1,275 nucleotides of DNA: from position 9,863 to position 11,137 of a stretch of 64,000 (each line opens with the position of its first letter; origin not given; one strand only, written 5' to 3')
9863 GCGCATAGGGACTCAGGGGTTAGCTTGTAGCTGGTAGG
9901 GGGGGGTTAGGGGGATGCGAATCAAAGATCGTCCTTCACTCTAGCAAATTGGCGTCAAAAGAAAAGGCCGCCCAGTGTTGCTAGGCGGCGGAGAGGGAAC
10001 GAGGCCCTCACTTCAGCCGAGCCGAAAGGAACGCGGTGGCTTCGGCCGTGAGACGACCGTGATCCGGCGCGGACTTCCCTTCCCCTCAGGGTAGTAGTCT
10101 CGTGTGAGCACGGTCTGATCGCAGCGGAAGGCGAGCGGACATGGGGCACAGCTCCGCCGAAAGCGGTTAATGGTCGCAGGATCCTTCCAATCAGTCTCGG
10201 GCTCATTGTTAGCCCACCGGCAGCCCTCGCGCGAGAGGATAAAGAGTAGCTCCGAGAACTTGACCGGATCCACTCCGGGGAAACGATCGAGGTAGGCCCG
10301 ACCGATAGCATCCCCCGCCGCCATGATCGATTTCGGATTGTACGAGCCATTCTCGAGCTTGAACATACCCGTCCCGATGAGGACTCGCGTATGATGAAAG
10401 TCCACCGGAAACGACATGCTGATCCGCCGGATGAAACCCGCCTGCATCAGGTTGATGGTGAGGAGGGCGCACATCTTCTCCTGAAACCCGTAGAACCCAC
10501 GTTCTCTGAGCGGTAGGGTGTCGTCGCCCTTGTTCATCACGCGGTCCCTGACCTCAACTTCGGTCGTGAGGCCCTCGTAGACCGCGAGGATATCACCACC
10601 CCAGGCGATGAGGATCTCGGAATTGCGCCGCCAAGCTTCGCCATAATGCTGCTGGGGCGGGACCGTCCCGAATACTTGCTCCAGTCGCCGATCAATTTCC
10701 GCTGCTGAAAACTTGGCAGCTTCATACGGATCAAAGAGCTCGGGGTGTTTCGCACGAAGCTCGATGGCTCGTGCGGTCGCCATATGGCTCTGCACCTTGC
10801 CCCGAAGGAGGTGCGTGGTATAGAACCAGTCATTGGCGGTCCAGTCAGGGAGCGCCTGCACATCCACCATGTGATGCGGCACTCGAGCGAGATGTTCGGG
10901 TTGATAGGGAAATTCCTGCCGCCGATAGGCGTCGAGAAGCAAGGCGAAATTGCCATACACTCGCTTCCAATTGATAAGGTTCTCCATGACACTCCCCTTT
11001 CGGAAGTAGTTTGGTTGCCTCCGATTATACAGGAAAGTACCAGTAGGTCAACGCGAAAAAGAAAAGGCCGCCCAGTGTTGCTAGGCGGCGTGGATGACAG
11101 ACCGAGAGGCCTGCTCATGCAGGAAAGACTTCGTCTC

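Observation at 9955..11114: Two-gene unit (324-aa hypothetical plus NADAR) in which each gene is followed by an identical 34-nt terminator hairpin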

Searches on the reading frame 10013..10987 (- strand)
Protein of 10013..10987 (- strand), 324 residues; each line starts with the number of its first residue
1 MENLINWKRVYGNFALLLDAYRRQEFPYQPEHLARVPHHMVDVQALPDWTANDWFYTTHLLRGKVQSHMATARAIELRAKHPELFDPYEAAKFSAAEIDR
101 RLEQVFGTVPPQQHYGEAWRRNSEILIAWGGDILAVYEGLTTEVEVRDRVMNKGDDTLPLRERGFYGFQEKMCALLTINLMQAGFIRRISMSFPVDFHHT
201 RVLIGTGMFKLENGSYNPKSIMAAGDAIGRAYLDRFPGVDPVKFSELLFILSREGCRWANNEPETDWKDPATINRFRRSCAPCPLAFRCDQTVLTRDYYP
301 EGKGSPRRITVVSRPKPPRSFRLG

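Call 4: search_protein_families(library=pfam, proteins=[window:10013-10987:-], max_evalue=1)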
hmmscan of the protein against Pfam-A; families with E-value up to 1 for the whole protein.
window:10013-10987:- (324 aa): 0 families

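Call 8: search_protein_families(library=ncbifam, proteins=[window:10013-10987:-], max_evalue=1)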
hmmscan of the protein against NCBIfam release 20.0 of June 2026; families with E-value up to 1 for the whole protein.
window:10013-10987:- (324 aa): 0 families

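Call 9: search_protein_families(library=phrogs, proteins=[window:10013-10987:-], max_evalue=1)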
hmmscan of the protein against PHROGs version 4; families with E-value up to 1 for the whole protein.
window:10013-10987:- (324 aa): 0 families

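Call 10: search_solved_structures(query=window:10013-10987:-, max_evalue=10, show_alignments=2)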
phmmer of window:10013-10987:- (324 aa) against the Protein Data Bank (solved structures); distinct sequences matched with E-value up to 10: 1.
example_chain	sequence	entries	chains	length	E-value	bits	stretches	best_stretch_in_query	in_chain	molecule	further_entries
7bvs_B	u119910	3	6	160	1.3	11.2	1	48-88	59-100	DfgB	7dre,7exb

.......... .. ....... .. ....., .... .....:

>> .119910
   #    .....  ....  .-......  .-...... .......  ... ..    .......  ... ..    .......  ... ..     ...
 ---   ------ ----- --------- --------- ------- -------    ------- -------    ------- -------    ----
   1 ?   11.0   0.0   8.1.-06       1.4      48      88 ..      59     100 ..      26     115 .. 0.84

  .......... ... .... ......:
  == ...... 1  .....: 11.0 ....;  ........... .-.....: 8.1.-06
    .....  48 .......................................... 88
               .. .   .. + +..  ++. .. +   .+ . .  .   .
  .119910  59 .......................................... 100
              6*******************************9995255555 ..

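Call 12: find_homologous_proteins(query=window:10013-10987:-, max_evalue=0.001)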
Query window:10013-10987:- (324 aa): 19 proteins with E <= 0.001 among 1515 candidates.
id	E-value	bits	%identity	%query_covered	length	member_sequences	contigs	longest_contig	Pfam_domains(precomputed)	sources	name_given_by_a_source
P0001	1.0e-225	766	100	100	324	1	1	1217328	-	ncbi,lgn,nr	ncbi:MAG: hypothetical protein IPJ68_04910 [Candidatus Moraniibacteriota bacterium]|nr:MAG: hypothet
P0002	2.7e-170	584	79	100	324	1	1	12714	-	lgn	-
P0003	4.4e-165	567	74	98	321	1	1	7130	-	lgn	-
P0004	5.5e-151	520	72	98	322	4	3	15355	-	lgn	-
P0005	1.7e-147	509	70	99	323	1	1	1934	-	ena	-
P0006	1.9e-147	509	68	99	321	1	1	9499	-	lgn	-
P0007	8.7e-146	503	66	98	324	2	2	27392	-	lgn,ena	-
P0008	1.8e-145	502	67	100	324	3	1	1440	-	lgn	-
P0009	2.0e-141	489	68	98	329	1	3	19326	-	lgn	-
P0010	7.2e-137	474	64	98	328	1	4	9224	-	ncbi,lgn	-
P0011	1.8e-136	473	65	100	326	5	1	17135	-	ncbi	-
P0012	1.8e-132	459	65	97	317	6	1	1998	-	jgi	jgi:hypothetical protein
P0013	7.1e-130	451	64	92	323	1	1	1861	-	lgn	-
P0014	2.2e-127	443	61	100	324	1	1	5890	-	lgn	-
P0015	1.2e-108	381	68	79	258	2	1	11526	-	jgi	jgi:hypothetical protein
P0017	1.6e-103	364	53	99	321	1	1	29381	-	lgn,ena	-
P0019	9.5e-96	339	49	98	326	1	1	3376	-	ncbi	-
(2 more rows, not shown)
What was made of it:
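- The sequence comes from a MAG (call 12). The contig is 1.2 Mb long (call 12).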

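Call 17: find_encoding_contigs(protein=P0002, flank=6000, max_places=3)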
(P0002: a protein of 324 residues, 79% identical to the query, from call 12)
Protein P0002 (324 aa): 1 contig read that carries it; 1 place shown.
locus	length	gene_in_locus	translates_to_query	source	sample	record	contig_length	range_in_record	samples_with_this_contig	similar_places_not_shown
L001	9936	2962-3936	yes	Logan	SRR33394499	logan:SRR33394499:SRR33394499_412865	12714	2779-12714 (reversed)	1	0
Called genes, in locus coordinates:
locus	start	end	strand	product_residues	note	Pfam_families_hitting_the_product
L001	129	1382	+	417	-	PF06277:EutA (faint), PF02491:SHS2_FTSA, PF11104:PilM_2 (weak), PF06723:MreB_Mbl, PF14450:FtsA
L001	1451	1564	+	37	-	-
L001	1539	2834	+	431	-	PF00091:Tubulin, PF12327:FtsZ_C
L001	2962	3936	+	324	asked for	-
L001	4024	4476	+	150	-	PF22811:Zn_ribbon_NrdR, PF03477:ATP-cone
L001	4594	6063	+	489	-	PF13567:DUF4131 (weak), PF03772:Competence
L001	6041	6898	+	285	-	PF00753:Lactamase_B, PF23023:Anti-Pycsar_Apyc1 (weak)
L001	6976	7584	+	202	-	PF00334:NDK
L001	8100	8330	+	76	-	-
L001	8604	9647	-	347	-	PF20686:CsoSCA_cat (weak)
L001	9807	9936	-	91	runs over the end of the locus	-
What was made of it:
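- L001: ftsA-ftsZ-324-T-nrdR-comEC (call 17).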

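Call 18: find_encoding_contigs(protein=P0007, flank=6000, max_places=3)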
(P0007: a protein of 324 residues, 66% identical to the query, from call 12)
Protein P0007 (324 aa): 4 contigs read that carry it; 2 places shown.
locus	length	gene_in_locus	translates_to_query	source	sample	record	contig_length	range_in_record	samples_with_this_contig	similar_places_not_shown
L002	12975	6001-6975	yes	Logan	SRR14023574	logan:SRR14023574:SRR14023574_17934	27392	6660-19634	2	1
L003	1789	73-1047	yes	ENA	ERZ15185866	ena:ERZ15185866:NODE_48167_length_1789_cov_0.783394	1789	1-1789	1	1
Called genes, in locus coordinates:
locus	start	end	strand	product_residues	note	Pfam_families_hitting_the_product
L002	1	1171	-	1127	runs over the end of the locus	PF00873:ACR_tran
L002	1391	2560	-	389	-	PF00364:Biotin_lipoyl (faint), PF25973:BSH_CzcB (faint), PF25989:YknX_C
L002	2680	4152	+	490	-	PF13365:Trypsin_2, PF00089:Trypsin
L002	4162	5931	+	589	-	PF00122:E1-E2_ATPase, PF00702:Hydrolase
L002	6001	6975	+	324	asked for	-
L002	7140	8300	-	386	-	PF12704:MacB_PCD, PF02687:FtsX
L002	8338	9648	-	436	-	PF00005:ABC_tran, PF02463:SMC_N (weak), PF13304:AAA_21 (faint)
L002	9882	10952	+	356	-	-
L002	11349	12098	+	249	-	-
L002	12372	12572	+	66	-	-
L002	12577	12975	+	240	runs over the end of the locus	PF01794:Ferric_reduct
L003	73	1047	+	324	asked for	-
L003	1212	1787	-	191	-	?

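Call 19: find_encoding_contigs(protein=P0017, flank=6000, max_places=3)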
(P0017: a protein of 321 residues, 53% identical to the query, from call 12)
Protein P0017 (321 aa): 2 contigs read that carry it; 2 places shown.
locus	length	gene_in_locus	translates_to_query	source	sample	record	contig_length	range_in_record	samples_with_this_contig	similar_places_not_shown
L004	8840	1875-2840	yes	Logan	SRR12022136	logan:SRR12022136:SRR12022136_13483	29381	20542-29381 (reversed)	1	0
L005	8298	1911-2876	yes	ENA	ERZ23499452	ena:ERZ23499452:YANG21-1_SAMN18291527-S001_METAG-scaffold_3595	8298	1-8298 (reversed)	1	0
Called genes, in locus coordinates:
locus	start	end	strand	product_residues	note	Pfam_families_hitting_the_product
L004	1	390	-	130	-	?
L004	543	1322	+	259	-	PF00990:GGDEF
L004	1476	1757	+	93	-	-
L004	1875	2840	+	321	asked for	-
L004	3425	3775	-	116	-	-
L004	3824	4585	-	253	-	PF00561:Abhydrolase_1 (faint), PF00326:Peptidase_S9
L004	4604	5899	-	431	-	PF00038:Filament (faint), PF24161:CCDC39 (faint), PF13529:Peptidase_C39_2, PF03412:Peptidase_C39 (faint)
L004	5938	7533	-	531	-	PF00749:tRNA-synt_1c, PF19269:Anticodon_2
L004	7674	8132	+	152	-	-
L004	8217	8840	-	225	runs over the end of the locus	PF03808:Glyco_tran_WecG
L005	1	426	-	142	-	?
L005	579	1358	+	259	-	PF00990:GGDEF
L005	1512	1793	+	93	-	-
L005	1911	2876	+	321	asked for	-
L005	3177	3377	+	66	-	-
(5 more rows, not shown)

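Call 26: predict_structure(alignment_id=A1)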
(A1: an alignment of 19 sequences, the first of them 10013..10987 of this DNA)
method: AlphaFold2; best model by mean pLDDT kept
length: 324 residues; sequences in the alignment: 19
mean_pLDDT: 88.7   pTM: 0.85
mean pLDDT of the five models: 88.7, 87.6, 86.9, 86.3, 84.8
residues with pLDDT >= 90: 194; 70-90: 115; 50-70: 8; < 50: 7
segments of 3 or more residues with pLDDT < 50: 64-67
pLDDT, mean of each block of 10 residues (from residue 1): 82 96 95 84 83 90 56 88 96 96 88 88 97 96 93 94 93 91 92 86 92 92 88 92 91 86 89 90 92 87 84 87 54
secondary structure, 60 per line:
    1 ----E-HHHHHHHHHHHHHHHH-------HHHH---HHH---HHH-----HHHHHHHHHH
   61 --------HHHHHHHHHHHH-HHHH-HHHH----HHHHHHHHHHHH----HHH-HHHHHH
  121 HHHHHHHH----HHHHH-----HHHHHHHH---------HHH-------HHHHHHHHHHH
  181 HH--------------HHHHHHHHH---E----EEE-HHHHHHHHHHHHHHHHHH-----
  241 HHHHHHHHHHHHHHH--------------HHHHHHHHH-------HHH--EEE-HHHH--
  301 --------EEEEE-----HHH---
elements in order: H7-22 H30-33 H51-60 H69-80 H82-85 H87-90 H95-106 H115-128 H133-137 H143-150 H170-182 H197-205 E214-216 H218-235 H241-255 H270-278 E291-293 H295-298 E309-313
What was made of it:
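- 10013..10987 (-): 324-aa protein with the HhH-GPD glycosylase fold and a C-x23-C-x2-C-x5-C loop. Residues of note are K171, D196, C256, C280, C283 and C289. AF2 model with pLDDT 88.7 (call 26).
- AF2 model with pLDDT 88.7 and pTM 0.85 (call 26).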

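Call 28: search_protein_representatives(alignment_id=A1)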
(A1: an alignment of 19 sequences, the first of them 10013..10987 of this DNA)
Query: 19 sequences, 324 profile positions. Proteins with E-value up to 0.001 (for the whole library): 358; up to 1e-10: 274; up to 1e-30: 51. The best 150 are listed.
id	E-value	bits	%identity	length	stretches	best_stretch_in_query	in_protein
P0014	9.8e-171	583.4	-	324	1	1-323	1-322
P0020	9.0e-105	366.7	-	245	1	66-298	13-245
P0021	9.5e-90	317.3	-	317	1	2-319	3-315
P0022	1.7e-82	293.4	-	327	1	1-318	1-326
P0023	1.8e-61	224.4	-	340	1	2-321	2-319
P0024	1.9e-50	188.2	-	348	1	1-315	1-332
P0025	4.4e-50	186.9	-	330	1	2-301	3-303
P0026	2.4e-46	174.7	-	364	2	1-262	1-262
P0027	3.2e-46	174.3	-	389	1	1-303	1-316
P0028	4.3e-46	173.8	-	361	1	3-303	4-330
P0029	7.1e-46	173.1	-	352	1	1-302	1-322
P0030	6.1e-45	170.1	-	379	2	3-271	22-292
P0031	1.9e-42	161.9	-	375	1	5-302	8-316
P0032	7.6e-41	156.6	-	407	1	1-303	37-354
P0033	1.1e-39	152.8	-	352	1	3-301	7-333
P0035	1.4e-37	145.9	-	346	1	1-321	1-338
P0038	1.8e-36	142.2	-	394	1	9-319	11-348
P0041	2.1e-35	138.7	-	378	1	5-312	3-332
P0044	2.1e-34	135.4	-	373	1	1-313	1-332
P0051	2.1e-33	132.1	-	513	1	3-300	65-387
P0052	2.9e-33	131.7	-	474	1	5-301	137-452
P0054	4.6e-33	131.0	-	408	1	3-303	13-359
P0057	7.6e-33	130.3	-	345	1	2-303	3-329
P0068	5.7e-31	124.1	-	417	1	1-301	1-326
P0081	1.8e-29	119.2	-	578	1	3-301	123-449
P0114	3.8e-27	111.6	-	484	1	2-303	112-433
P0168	1.2e-22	96.7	-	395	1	1-300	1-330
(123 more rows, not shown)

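Call 30: search_protein_families(library=pfam, proteins=[P0023, P0024, P0027, P0032, P0038, P0051, P0052, P0081, P0114, P0168], max_evalue=0.1)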
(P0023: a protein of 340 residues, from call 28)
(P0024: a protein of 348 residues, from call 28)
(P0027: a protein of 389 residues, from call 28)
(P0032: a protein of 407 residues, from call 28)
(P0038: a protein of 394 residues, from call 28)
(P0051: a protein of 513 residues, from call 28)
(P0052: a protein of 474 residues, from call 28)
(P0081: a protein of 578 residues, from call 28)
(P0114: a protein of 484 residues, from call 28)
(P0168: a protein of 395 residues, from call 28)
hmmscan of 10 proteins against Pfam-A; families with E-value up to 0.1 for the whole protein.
P0023 (340 aa): 0 families

P0024 (348 aa): 0 families

P0027 (389 aa): 0 families

P0032 (407 aa): 0 families

P0038 (394 aa): 0 families

P0051 (513 aa): 1 family
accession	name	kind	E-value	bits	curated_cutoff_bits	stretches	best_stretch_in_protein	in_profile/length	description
PF09171.15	AGOG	-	0.0091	15.8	26.1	1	231-328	143-238/248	N-glycosylase/DNA lyase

P0052 (474 aa): 1 family
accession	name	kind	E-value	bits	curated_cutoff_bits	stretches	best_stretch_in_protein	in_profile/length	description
PF09171.15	AGOG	-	0.0041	16.9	26.1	1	273-385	122-232/248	N-glycosylase/DNA lyase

P0081 (578 aa): 1 family
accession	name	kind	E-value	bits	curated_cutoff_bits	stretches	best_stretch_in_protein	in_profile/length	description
PF09171.15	AGOG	-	0.0053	16.6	26.1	1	302-390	149-240/248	N-glycosylase/DNA lyase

P0114 (484 aa): 1 family
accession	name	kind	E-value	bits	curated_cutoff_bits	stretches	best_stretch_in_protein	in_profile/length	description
PF21698.3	Spo16_C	-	0.079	13.1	27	0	206-226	17-37/43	Spo16 protein, C-terminal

P0168 (395 aa): 0 families
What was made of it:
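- Closest known: AGOG, the archaeal 8-oxoguanine glycosylase/lyase. Same: Three distant family members give weak AGOG hits (call 30).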

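Call 31: fold_search(model_id=the predicted structure, library=pdb)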
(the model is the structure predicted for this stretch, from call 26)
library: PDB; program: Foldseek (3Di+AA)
matches with E <= 10: 183; with E <= 0.001: 4
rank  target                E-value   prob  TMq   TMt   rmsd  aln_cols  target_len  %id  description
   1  8a5f                  2.5e-04  1.00  0.46  0.60   7.0       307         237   16  Crystal structure of Deinococcus radiodurans Endonuclease III-1 R61Q variant (released 2022-08-03)
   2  3n5n_X                5.8e-04  1.00  0.45  0.52   6.5       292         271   13  Crystal structure analysis of the catalytic domain and interdomain connector of human MutY homologue (released 2010-11-10)
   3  8a5c                  7.5e-04  1.00  0.46  0.59   7.1       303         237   18  Crystal structure of Deinococcus radiodurans Endonuclease III-1 Y100L variant (released 2022-08-03)
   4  4unf                  9.2e-04  1.00  0.48  0.62   6.9       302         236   16  Crystal structure of Deinococcus radiodurans Endonuclease III-1 (released 2015-06-10)
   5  3n5n_Y                1.9e-03  1.00  0.44  0.51   6.6       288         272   15  Crystal structure analysis of the catalytic domain and interdomain connector of human MutY homologue (released 2010-11-10)
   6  4uob                  1.9e-03  1.00  0.45  0.58   8.3       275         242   16  Crystal structure of Deinococcus radiodurans Endonuclease III-3 (released 2015-06-10)
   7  8a5g                  1.9e-03  1.00  0.45  0.58   8.3       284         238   13  Crystal structure of Deinococcus radiodurans Endonuclease III-3 double mutant (released 2022-08-03)
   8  1orp_A                2.6e-03  1.00  0.38  0.54   7.7       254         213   13  Structure of a Trapped Endonuclease III-DNA Covalent Intermediate: Estranged-Adenine Complex (released 2003-07-15)
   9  1kea                  4.3e-03  1.00  0.42  0.58   7.1       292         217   13  STRUCTURE OF A THERMOSTABLE THYMINE-DNA GLYCOSYLASE (released 2002-01-23)
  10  8fay_A                5.1e-03  1.00  0.43  0.37   6.8       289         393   15  Human MUTYH adenine glycosylase bound to DNA containing a transition state analog (1N) paired with d(8-oxo-G) (released 2024-05-29)
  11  1orn_A                5.9e-03  1.00  0.38  0.53   7.7       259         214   13  Structure of a Trapped Endonuclease III-DNA Covalent Intermediate: Estranged-Guanine Complex (released 2003-07-15)
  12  1p59_A                5.9e-03  1.00  0.38  0.54   7.7       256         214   12  Structure of a non-covalent Endonuclease III-DNA Complex (released 2003-07-15)
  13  7uk3                  6.8e-03  1.00  0.43  0.44   7.6       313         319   15  Crystal structure of queuine salvage enzyme DUF2419, wild-type (non-His6x tagged) (released 2022-12-21)
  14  7u1o_B                7.9e-03  1.00  0.43  0.43   7.4       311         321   13  Crystal structure of queuine salvage enzyme DUF2419 complexed with queuosine (released 2022-12-21)
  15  7ugk_B                8.8e-03  1.00  0.42  0.40   8.2       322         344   14  Crystal structure of the human queuine salvage enzyme DUF2419, wild-type apo form (released 2022-12-21)
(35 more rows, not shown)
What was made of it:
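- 10013..10987 (-): Foldseek top hits are EndoIII, MUTYH and Mig (call 31).
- On HhH-GPD DNA glycosylase superfamily: The top 33 Foldseek PDB hits are all HhH-GPD-fold proteins, and four have E <= 1e-3 (call 31).
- On Qng1 / DUF2419: Qng1 structures rank below EndoIII and MutY (call 31).
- Closest known: Endonuclease III / MutY. Same: These are the best structural matches: 8a5f at 2.5e-4, 3n5n and 1kea (call 31).
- Closest known: Qng1 / DUF2419, the queuosine-5'-monophosphate nucleosidase. Same: Foldseek E-values are 7e-3 to 5e-2 (call 31).
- All significant Foldseek PDB hits are HhH-GPD enzymes, with EndoIII best at 2.5e-4 (call 31).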

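Call 43: find_related_loci(query=A1, collection=genome_contigs, flank=6000)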
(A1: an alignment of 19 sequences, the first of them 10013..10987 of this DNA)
Query A1 (324 aa) in genome_contigs; peptide patterns used: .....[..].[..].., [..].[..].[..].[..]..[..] (x = any residue, [..] = any of these).
14 stretches matched a pattern; 4 encode a relative of the query (tblastn E <= 1e-3); 4 distinct loci.
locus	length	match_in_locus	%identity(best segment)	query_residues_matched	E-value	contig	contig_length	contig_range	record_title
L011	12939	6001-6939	71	1-312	3e-151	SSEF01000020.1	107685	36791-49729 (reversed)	MAG: Candidatus Moraniibacteriota bacterium isolate Bin_68_2 c_000000043314, whole genome shotgun sequence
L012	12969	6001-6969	67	3-321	4e-149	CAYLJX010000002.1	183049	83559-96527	MAG TPA_asm: uncultured Bdellovibrionales bacterium isolate SRP342105_co1_463 genome assembly, contig: NODE_80_length_18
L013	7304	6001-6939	64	1-313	1e-136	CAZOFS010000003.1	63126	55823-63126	MAG TPA_asm: uncultured Bdellovibrionales bacterium isolate SRP342105_co1_261 genome assembly, contig: NODE_567_length_6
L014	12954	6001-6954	43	1-318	4e-84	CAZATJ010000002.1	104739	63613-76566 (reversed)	MAG TPA_asm: uncultured Bdellovibrionales bacterium isolate ERP113451_co3_238 genome assembly, contig: NODE_59_length_10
